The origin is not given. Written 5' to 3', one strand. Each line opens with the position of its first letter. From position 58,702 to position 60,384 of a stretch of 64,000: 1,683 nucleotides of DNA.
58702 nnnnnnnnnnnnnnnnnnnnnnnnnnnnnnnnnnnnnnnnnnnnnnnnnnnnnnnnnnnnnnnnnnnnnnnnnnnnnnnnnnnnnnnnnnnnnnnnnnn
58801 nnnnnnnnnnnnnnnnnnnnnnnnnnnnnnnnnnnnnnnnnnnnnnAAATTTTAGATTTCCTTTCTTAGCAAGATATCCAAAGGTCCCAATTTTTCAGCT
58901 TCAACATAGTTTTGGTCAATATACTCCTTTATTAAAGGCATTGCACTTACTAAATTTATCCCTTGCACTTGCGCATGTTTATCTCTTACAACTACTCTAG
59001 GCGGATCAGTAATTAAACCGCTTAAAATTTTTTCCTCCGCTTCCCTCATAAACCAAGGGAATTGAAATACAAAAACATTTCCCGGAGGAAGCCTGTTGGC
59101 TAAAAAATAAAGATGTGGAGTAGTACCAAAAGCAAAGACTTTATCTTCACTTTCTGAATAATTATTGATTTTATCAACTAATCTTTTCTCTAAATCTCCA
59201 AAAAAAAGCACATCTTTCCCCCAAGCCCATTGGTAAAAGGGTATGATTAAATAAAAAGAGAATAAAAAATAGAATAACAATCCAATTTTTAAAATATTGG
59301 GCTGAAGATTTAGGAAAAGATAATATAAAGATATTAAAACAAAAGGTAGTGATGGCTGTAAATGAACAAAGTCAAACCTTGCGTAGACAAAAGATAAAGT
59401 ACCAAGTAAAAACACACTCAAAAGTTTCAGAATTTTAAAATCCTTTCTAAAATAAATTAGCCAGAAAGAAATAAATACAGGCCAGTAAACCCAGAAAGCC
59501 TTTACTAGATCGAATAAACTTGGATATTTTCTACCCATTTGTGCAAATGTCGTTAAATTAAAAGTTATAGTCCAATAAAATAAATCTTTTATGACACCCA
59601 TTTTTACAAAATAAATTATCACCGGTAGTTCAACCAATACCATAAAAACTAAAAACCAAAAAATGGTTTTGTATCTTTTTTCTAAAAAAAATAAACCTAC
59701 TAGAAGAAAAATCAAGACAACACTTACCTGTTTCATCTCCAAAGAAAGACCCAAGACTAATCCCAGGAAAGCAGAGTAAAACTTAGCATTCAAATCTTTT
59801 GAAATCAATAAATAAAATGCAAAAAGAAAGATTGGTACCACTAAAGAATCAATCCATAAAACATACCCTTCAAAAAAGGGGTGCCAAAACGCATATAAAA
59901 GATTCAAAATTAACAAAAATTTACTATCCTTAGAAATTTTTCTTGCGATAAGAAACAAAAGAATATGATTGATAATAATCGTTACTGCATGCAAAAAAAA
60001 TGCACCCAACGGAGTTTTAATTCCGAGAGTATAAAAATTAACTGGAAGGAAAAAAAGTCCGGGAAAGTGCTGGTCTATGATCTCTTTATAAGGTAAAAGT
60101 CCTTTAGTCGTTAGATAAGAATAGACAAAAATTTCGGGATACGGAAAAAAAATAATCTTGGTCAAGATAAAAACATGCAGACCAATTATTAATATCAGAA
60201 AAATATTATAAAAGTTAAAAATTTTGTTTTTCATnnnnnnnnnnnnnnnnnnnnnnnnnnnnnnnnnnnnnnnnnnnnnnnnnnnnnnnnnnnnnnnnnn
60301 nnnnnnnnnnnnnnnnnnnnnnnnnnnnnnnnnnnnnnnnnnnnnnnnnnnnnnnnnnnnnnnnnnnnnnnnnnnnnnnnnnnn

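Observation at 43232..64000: A 21-kb co-directional surface-glycan factory with a polyprenol-P priming enzyme, Wzy_C ligase and three GT-C enzymes, plus a satellite locus at 1..6185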

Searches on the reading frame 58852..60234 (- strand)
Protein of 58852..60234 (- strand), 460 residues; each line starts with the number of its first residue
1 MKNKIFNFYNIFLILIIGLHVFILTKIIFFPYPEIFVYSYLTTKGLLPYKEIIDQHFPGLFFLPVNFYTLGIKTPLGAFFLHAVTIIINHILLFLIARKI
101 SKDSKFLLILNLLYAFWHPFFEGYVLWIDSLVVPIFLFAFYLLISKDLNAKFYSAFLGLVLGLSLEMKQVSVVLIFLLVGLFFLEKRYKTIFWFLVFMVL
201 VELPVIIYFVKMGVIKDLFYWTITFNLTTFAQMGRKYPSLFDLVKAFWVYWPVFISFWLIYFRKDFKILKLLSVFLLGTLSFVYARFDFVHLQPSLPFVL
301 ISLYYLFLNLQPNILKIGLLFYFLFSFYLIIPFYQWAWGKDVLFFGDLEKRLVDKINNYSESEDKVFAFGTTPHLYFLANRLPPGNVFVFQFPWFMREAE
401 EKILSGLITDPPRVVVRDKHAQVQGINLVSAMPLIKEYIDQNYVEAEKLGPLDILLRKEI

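Call 8: search_protein_families(library=pfam, proteins=[window:58852-60234:-], max_evalue=0.01)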
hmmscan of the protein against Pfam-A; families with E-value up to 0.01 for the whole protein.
window:58852-60234:- (460 aa): 0 families

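Call 18: find_encoding_contigs(protein=window:58852-60234:-, flank=10000, max_places=3)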
Protein window:58852-60234:- (460 aa): no gene with exactly this product is on record in the collection.

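Call 21: search_protein_families(library=ncbifam, proteins=[window:58852-60234:-], max_evalue=0.01)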
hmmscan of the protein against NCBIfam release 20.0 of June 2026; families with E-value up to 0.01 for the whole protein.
window:58852-60234:- (460 aa): 0 families

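Call 22: find_homologous_proteins(query=window:58852-60234:-, max_evalue=0.001)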
Query window:58852-60234:- (460 aa): 369 proteins with E <= 0.001 among 8000 candidates; the best 120 are listed.
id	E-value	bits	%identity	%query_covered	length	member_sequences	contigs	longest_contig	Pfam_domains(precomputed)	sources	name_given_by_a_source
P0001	2.3e-295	998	100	100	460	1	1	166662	-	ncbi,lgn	-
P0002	3.4e-145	503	54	100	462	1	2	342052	-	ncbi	-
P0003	8.1e-140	485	51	98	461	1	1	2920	PF13231.13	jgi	jgi:hypothetical protein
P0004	2.3e-137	477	51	97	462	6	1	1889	-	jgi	-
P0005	4.8e-132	460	49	99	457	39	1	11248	PF13231.13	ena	-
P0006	6.8e-131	456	51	97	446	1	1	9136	PF13231.13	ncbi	-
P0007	2.1e-129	451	50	97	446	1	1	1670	-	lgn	-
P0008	3.4e-129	450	48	99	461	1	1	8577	-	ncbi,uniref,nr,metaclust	ncbi:hypothetical protein A2159_01115 [Candidatus Woesebacteria bacterium RBG_13_34_9]|uniref:Glycos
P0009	7.1e-128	446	48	98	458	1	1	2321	-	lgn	-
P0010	1.7e-125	438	46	94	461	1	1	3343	-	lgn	-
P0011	2.5e-124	434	48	97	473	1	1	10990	-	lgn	-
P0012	2.8e-123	431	47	100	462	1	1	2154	PF13231.13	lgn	-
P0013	4.2e-122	427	48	93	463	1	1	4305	-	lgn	-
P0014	6.3e-122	426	48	95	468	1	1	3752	-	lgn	-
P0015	6.4e-122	426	47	95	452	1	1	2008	PF13231.13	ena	-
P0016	7.9e-122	426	47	98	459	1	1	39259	PF13231.13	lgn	-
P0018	7.4e-121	423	48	98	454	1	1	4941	PF13231.13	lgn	-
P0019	1.2e-120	422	47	100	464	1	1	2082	PF13231.13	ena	-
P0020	1.5e-119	418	47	98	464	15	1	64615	PF13231.13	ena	-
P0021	2.5e-119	418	45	100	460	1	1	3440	PF13231.13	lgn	-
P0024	7.5e-119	416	47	97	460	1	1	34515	PF13231.13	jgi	jgi:hypothetical protein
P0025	7.9e-119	416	46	98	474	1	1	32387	PF13231.13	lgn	-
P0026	5.0e-118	413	47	97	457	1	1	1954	PF13231.13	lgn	-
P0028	9.8e-118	412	46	95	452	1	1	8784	PF13231.13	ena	-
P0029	9.9e-118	412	48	97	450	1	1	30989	PF13231.13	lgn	-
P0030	1.3e-117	412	46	94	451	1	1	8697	PF13231.13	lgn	-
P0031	2.0e-117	411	46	95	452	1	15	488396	PF13231.13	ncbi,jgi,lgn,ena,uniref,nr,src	ncbi:hypothetical protein A2715_05095 [Candidatus Woesebacteria bacterium RIFCSPHIGHO2_01_FULL_39_32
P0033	9.0e-117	409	46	94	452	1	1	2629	PF13231.13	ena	-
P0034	4.1e-116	407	46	97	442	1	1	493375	PF13231.13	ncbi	-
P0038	8.3e-116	406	45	97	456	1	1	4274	PF13231.13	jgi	-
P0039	2.5e-115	405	48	96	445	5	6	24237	PF13231.13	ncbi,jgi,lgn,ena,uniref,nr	ncbi:MAG: hypothetical protein UT72_C0020G0007 [Candidatus Woesebacteria bacterium GW2011_GWB1_40_10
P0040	3.9e-115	404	45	100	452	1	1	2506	PF13231.13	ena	-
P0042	1.4e-114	402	47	97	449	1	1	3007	PF13231.13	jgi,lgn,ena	-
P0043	1.6e-114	402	46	96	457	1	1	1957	PF13231.13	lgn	-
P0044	1.9e-114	402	45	97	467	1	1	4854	PF13231.13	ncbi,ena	-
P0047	1.4e-113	399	45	100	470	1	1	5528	PF13231.13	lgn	-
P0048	1.9e-113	398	47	97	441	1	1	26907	PF13231.13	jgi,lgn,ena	-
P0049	2.0e-113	398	45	98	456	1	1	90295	PF13231.13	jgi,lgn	-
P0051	3.0e-113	398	48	94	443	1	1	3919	PF13231.13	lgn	-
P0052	3.9e-113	397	46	97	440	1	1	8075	PF13231.13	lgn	-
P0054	4.7e-113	397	43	93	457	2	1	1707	PF13231.13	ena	-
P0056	1.1e-112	396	43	98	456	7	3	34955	PF13231.13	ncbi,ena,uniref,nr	ncbi:MAG: hypothetical protein US62_C0002G0003 [Candidatus Woesebacteria bacterium GW2011_GWA1_37_8]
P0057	1.6e-112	395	44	100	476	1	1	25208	PF13231.13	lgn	-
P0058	1.9e-112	395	44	100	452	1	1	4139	PF13231.13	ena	-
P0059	2.2e-112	395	47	95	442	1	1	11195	PF13231.13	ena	-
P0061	2.9e-112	394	47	100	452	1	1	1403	PF13231.13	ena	-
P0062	3.6e-112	394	47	97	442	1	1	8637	PF13231.13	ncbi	-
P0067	2.8e-111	391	44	96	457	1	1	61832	PF13231.13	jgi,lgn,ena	-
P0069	3.6e-110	388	47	91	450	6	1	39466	PF13231.13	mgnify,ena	mgnify:CR=1 FL=1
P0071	5.0e-110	387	46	95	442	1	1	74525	PF13231.13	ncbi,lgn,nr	ncbi:MAG TPA: glycosyltransferase family 39 protein [Patescibacteria group bacterium]|nr:glycosyltra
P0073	6.3e-110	387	46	97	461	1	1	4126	PF13231.13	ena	-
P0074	7.5e-110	386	43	100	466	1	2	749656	PF09594.17,PF13231.13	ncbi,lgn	-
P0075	1.4e-109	386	45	94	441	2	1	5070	PF13231.13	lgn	-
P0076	5.7e-109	384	46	97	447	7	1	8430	PF13231.13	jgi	jgi:hypothetical protein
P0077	6.9e-109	383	43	94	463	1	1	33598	PF13231.13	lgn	-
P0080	5.1e-108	380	44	98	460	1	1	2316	PF13231.13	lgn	-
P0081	8.8e-108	380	43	97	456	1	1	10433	PF13231.13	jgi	-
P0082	1.6e-107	379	43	100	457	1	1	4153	PF13231.13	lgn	-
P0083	1.9e-107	379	44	94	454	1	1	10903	PF13231.13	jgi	jgi:hypothetical protein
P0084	2.9e-107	378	45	97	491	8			PF13231.13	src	-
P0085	5.9e-107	377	43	97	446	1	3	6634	PF13231.13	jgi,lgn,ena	-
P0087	1.5e-106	376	42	98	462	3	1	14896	PF13231.13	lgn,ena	-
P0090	7.1e-106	373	42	94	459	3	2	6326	PF13231.13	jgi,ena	-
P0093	1.9e-105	372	43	98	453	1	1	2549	PF13231.13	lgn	-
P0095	5.1e-105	371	44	94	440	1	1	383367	PF13231.13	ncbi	-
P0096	7.2e-105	370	43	97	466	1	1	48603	PF13231.13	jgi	jgi:hypothetical protein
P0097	1.9e-104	369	42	99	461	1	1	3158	PF13231.13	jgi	jgi:hypothetical protein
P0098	2.8e-104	368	42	94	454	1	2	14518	PF13231.13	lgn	-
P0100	9.8e-104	366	42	95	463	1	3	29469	PF13231.13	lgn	-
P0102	1.9e-103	365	41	97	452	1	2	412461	PF13231.13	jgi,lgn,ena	-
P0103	2.3e-103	365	46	97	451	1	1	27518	PF13231.13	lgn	-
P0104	3.4e-103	365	43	98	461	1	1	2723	PF13231.13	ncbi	-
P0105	3.5e-103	364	43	98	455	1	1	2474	PF13231.13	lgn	-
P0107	4.9e-103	364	42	97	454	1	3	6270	PF09594.17,PF13231.13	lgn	-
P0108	1.9e-102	362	42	93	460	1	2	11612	PF13231.13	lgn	-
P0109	3.2e-102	361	42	97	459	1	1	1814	PF13231.13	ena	-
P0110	4.6e-102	361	43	94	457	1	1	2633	PF13231.13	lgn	-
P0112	1.0e-101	360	43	97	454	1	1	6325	PF27757.1,PF13231.13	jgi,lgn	-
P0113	1.0e-101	360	43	100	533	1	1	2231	PF13231.13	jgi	jgi:hypothetical protein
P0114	1.5e-101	359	41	93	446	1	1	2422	PF13231.13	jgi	jgi:hypothetical protein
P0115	1.6e-101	359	42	99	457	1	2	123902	PF13231.13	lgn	-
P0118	3.8e-101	358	41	96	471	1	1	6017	PF13231.13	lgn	-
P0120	5.4e-101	357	42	90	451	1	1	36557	PF13231.13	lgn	-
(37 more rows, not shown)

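Call 23: find_encoding_contigs(protein=P0001, flank=10000, max_places=3)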
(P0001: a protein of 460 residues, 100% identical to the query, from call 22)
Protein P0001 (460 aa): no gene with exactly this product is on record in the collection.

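Call 26: find_related_loci(query=A1, collection=genome_contigs, flank=10000)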
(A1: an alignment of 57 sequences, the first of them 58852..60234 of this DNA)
Query A1 (460 aa) in genome_contigs; peptide patterns used: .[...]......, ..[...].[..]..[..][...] (x = any residue, [..] = any of these).
193 stretches matched a pattern; 73 encode a relative of the query (tblastn E <= 1e-3); 71 distinct loci.
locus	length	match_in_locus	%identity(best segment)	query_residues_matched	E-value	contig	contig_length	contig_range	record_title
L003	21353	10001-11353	49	2-456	3e-132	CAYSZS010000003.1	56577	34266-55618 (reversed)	MAG TPA_asm: uncultured Gammaproteobacteria bacterium isolate SRP050083_co1_18 genome assembly, contig: NODE_130_length_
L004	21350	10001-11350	51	11-458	3e-132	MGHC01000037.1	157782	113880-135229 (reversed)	MAG: Candidatus Woesebacteria bacterium RIFCSPLOWO2_01_FULL_39_10 rifcsplowo2_01_scaffold_970, whole genome shotgun sequ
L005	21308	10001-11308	46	22-458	4e-119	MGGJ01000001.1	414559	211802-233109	MAG: Candidatus Woesebacteria bacterium RIFCSPHIGHO2_01_FULL_39_32 rifcsphigho2_01_scaffold_107, whole genome shotgun se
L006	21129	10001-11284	48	26-449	9e-117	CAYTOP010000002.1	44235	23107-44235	MAG TPA_asm: uncultured Gammaproteobacteria bacterium isolate SRP050083_co1_427 genome assembly, contig: NODE_248_length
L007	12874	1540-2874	47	7-458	7e-117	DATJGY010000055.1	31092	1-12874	MAG TPA_asm: Alphaproteobacteria bacterium isolate SMAG_U15498 k141_6368863, whole genome shotgun sequence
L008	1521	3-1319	47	20-458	3e-126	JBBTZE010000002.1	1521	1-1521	MAG: Patescibacteria group bacterium isolate H51-bin069_1 H51_bin069_1_000000000002, whole genome shotgun sequence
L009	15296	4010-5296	48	27-458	4e-115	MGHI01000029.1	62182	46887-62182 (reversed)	MAG: Candidatus Woesebacteria bacterium RIFCSPLOWO2_01_FULL_39_61 rifcsplowo2_01_scaffold_403, whole genome shotgun sequ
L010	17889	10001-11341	45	11-458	6e-114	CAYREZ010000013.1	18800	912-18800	MAG TPA_asm: uncultured Gammaproteobacteria bacterium isolate SRP050083_co1_461 genome assembly, contig: NODE_1168_lengt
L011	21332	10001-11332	46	11-455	7e-110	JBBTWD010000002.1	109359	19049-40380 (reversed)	MAG: Patescibacteria group bacterium isolate H43-bin018_1 H43_bin018_1_000000000002, whole genome shotgun sequence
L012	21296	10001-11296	46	11-443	5e-109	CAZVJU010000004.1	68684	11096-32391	MAG TPA_asm: uncultured Gammaproteobacteria bacterium isolate SRP050083_co3_9 genome assembly, contig: NODE_174_length_6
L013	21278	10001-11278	43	25-458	9e-109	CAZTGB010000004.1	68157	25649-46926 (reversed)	MAG TPA_asm: uncultured Gammaproteobacteria bacterium isolate SRP090828_co3_120 genome assembly, contig: NODE_25_length_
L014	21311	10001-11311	45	20-459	2e-108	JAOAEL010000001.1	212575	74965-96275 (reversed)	MAG: Patescibacteria group bacterium isolate SKW259 NODE_1_length_212575_cov_6.239475, whole genome shotgun sequence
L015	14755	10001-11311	45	20-459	2e-108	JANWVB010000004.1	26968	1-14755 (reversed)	MAG: Patescibacteria group bacterium isolate SKYG105 NODE_4_length_26968_cov_3.190398, whole genome shotgun sequence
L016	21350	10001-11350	44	9-459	6e-107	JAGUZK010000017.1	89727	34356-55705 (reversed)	MAG: Candidatus Woesebacteria bacterium isolate DeMMO6_59 c_000000024226, whole genome shotgun sequence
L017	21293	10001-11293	46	26-459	1e-105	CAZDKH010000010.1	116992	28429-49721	MAG TPA_asm: uncultured Gammaproteobacteria bacterium isolate SRP231805_co4_168 genome assembly, contig: k141_446705, wh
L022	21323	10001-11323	42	10-458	2e-97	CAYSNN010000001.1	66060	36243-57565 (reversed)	MAG TPA_asm: uncultured Gammaproteobacteria bacterium isolate binchicken_co251_42 genome assembly, contig: NODE_611_leng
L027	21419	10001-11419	40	4-458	2e-95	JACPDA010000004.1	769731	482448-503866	MAG: Candidatus Daviesbacteria bacterium isolate NC_groundwater_297_Ag_B-0.1um_41_14 S7_GD2017_3_B1_scaffold_1, whole ge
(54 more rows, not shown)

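Call 31: search_protein_families(library=pfam, proteins=[L013:82-2850:+, L013:2805-4103:+, L013:4096-4944:+, L013:4941-6812:-, L013:6844-7512:+, L013:7569-8273:+, L004:642-2291:+, L027:153-2753:+, L022:5362-6882:+, L022:3-1886:+], max_evalue=0.001)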
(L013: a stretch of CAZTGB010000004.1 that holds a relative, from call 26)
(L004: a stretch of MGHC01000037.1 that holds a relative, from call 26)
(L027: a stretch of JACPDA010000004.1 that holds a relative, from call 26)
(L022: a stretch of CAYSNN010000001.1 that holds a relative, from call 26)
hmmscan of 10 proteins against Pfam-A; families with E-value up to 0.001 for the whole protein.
L013:82-2850:+ (922 aa): 0 families

L013:2805-4103:+ (432 aa): 2 families
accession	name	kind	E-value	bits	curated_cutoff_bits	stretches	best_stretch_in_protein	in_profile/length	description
PF01943.22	Polysacc_synt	-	2.4e-21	76.8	28.2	1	28-298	5-272/274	Polysaccharide biosynthesis protein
PF13440.11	Polysacc_synt_3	-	6.7e-17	62.1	23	1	48-323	1-267/293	Polysaccharide biosynthesis protein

L013:4096-4944:+ (282 aa): 2 families
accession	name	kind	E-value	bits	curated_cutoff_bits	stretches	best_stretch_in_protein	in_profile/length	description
PF00535.33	Glycos_transf_2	-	4.6e-10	40.1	23.3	1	12-141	7-132/168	Glycosyl transferase family 2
PF13704.12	Glyco_tranf_2_4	-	0.00065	20.6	27.5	0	27-100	16-88/98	Glycosyl transferase family 2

L013:4941-6812:- (623 aa): 5 families
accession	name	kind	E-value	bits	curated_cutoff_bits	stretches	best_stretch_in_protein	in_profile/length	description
PF00733.27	Asn_synthase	-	1.5e-93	314.8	21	1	243-619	2-354/354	Asparagine synthase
PF13537.11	GATase_7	-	3.2e-41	140.6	25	1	50-167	2-122/123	Glutamine amidotransferase domain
PF13522.11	GATase_6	-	8.9e-40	136.2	27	1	32-162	1-130/130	Glutamine amidotransferase domain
PF09147.15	CarA_N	-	0.0003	21.1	21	1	69-186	45-159/199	Carbapenam-3-carboxylate synthase, N-terminal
PF06508.19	QueC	-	0.00032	20.7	22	1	263-318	4-58/210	Queuosine biosynthesis protein QueC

L013:6844-7512:+ (222 aa): 7 families
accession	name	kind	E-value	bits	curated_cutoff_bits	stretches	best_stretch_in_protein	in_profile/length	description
PF08241.18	Methyltransf_11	-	5.2e-15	56.3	21.2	1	34-122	1-95/95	Methyltransferase domain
PF13489.12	Methyltransf_23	-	1.4e-14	54.6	27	1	30-141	23-132/164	Methyltransferase domain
PF08242.18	Methyltransf_12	-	2.4e-13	51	30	1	34-120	1-98/98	Methyltransferase domain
PF13649.12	Methyltransf_25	-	2.5e-12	47.7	27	1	33-118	1-97/97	Methyltransferase domain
PF13847.12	Methyltransf_31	-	2.2e-10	40.8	27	1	33-122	7-109/145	Methyltransferase domain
PF05401.17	NodS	-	5e-07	30.2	24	1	30-122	44-144/201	Nodulation protein S (NodS)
PF05219.18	DREV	-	4e-05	23.3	26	1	32-123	97-187/265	DREV methyltransferase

L013:7569-8273:+ (234 aa): 3 families
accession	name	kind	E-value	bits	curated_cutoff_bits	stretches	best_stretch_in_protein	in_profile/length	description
PF00535.33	Glycos_transf_2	-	6e-35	121.1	23.3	1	4-172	1-166/168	Glycosyl transferase family 2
PF10111.15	Glyco_tranf_2_2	-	1.1e-06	28.9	27.3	1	4-95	1-96/276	Glycosyltransferase like family 2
PF13641.12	Glyco_tranf_2_3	-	7.4e-06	26.6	27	1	3-90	3-96/230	Glycosyltransferase like family 2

L004:642-2291:+ (549 aa): 1 family
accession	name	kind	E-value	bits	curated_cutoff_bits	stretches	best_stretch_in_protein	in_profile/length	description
PF13231.12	PMT_2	-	1.3e-11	45.4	26.1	1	76-229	4-156/160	Dolichyl-phosphate-mannose-protein mannosyltransferase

L027:153-2753:+ (866 aa): 0 families

L022:5362-6882:+ (506 aa): 1 family
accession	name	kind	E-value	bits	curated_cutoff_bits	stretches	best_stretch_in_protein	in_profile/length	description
PF13231.12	PMT_2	-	2.3e-05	25.1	26.1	1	71-217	4-155/160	Dolichyl-phosphate-mannose-protein mannosyltransferase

L022:3-1886:+ (627 aa): 0 families

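Call 33: predict_structure(alignment_id=A1)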
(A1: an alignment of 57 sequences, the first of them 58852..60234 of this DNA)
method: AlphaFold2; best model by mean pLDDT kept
length: 460 residues; sequences in the alignment: 57
mean_pLDDT: 93.3   pTM: 0.93
mean pLDDT of the five models: 93.3, 93.0, 92.8, 92.3, 92.1
residues with pLDDT >= 90: 391; 70-90: 59; 50-70: 8; < 50: 2
segments of 3 or more residues with pLDDT < 50: none
pLDDT, mean of each block of 10 residues (from residue 1): 71 98 97 96 96 87 94 97 98 96 90 97 95 98 83 93 94 97 93 97 95 95 92 87 92 82 81 95 92 97 91 91 92 95 94 97 97 95 97 93 98 98 93 97 97 92
secondary structure, 60 per line:
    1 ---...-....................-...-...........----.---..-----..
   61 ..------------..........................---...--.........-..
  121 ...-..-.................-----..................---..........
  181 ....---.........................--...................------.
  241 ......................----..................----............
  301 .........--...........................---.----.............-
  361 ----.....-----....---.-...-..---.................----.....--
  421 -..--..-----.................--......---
elements in order: H8-26 E29-31 H33-43 H59-62 H75-100 H109-117 H119-123 H128-144 H150-167 H171-184 H188-212 H215-233 H240-262 H267-284 H289-309 H312-337 H347-359 E365-369 H375-378 H393-409 E414-418 H433-442 E443-449 E452-457
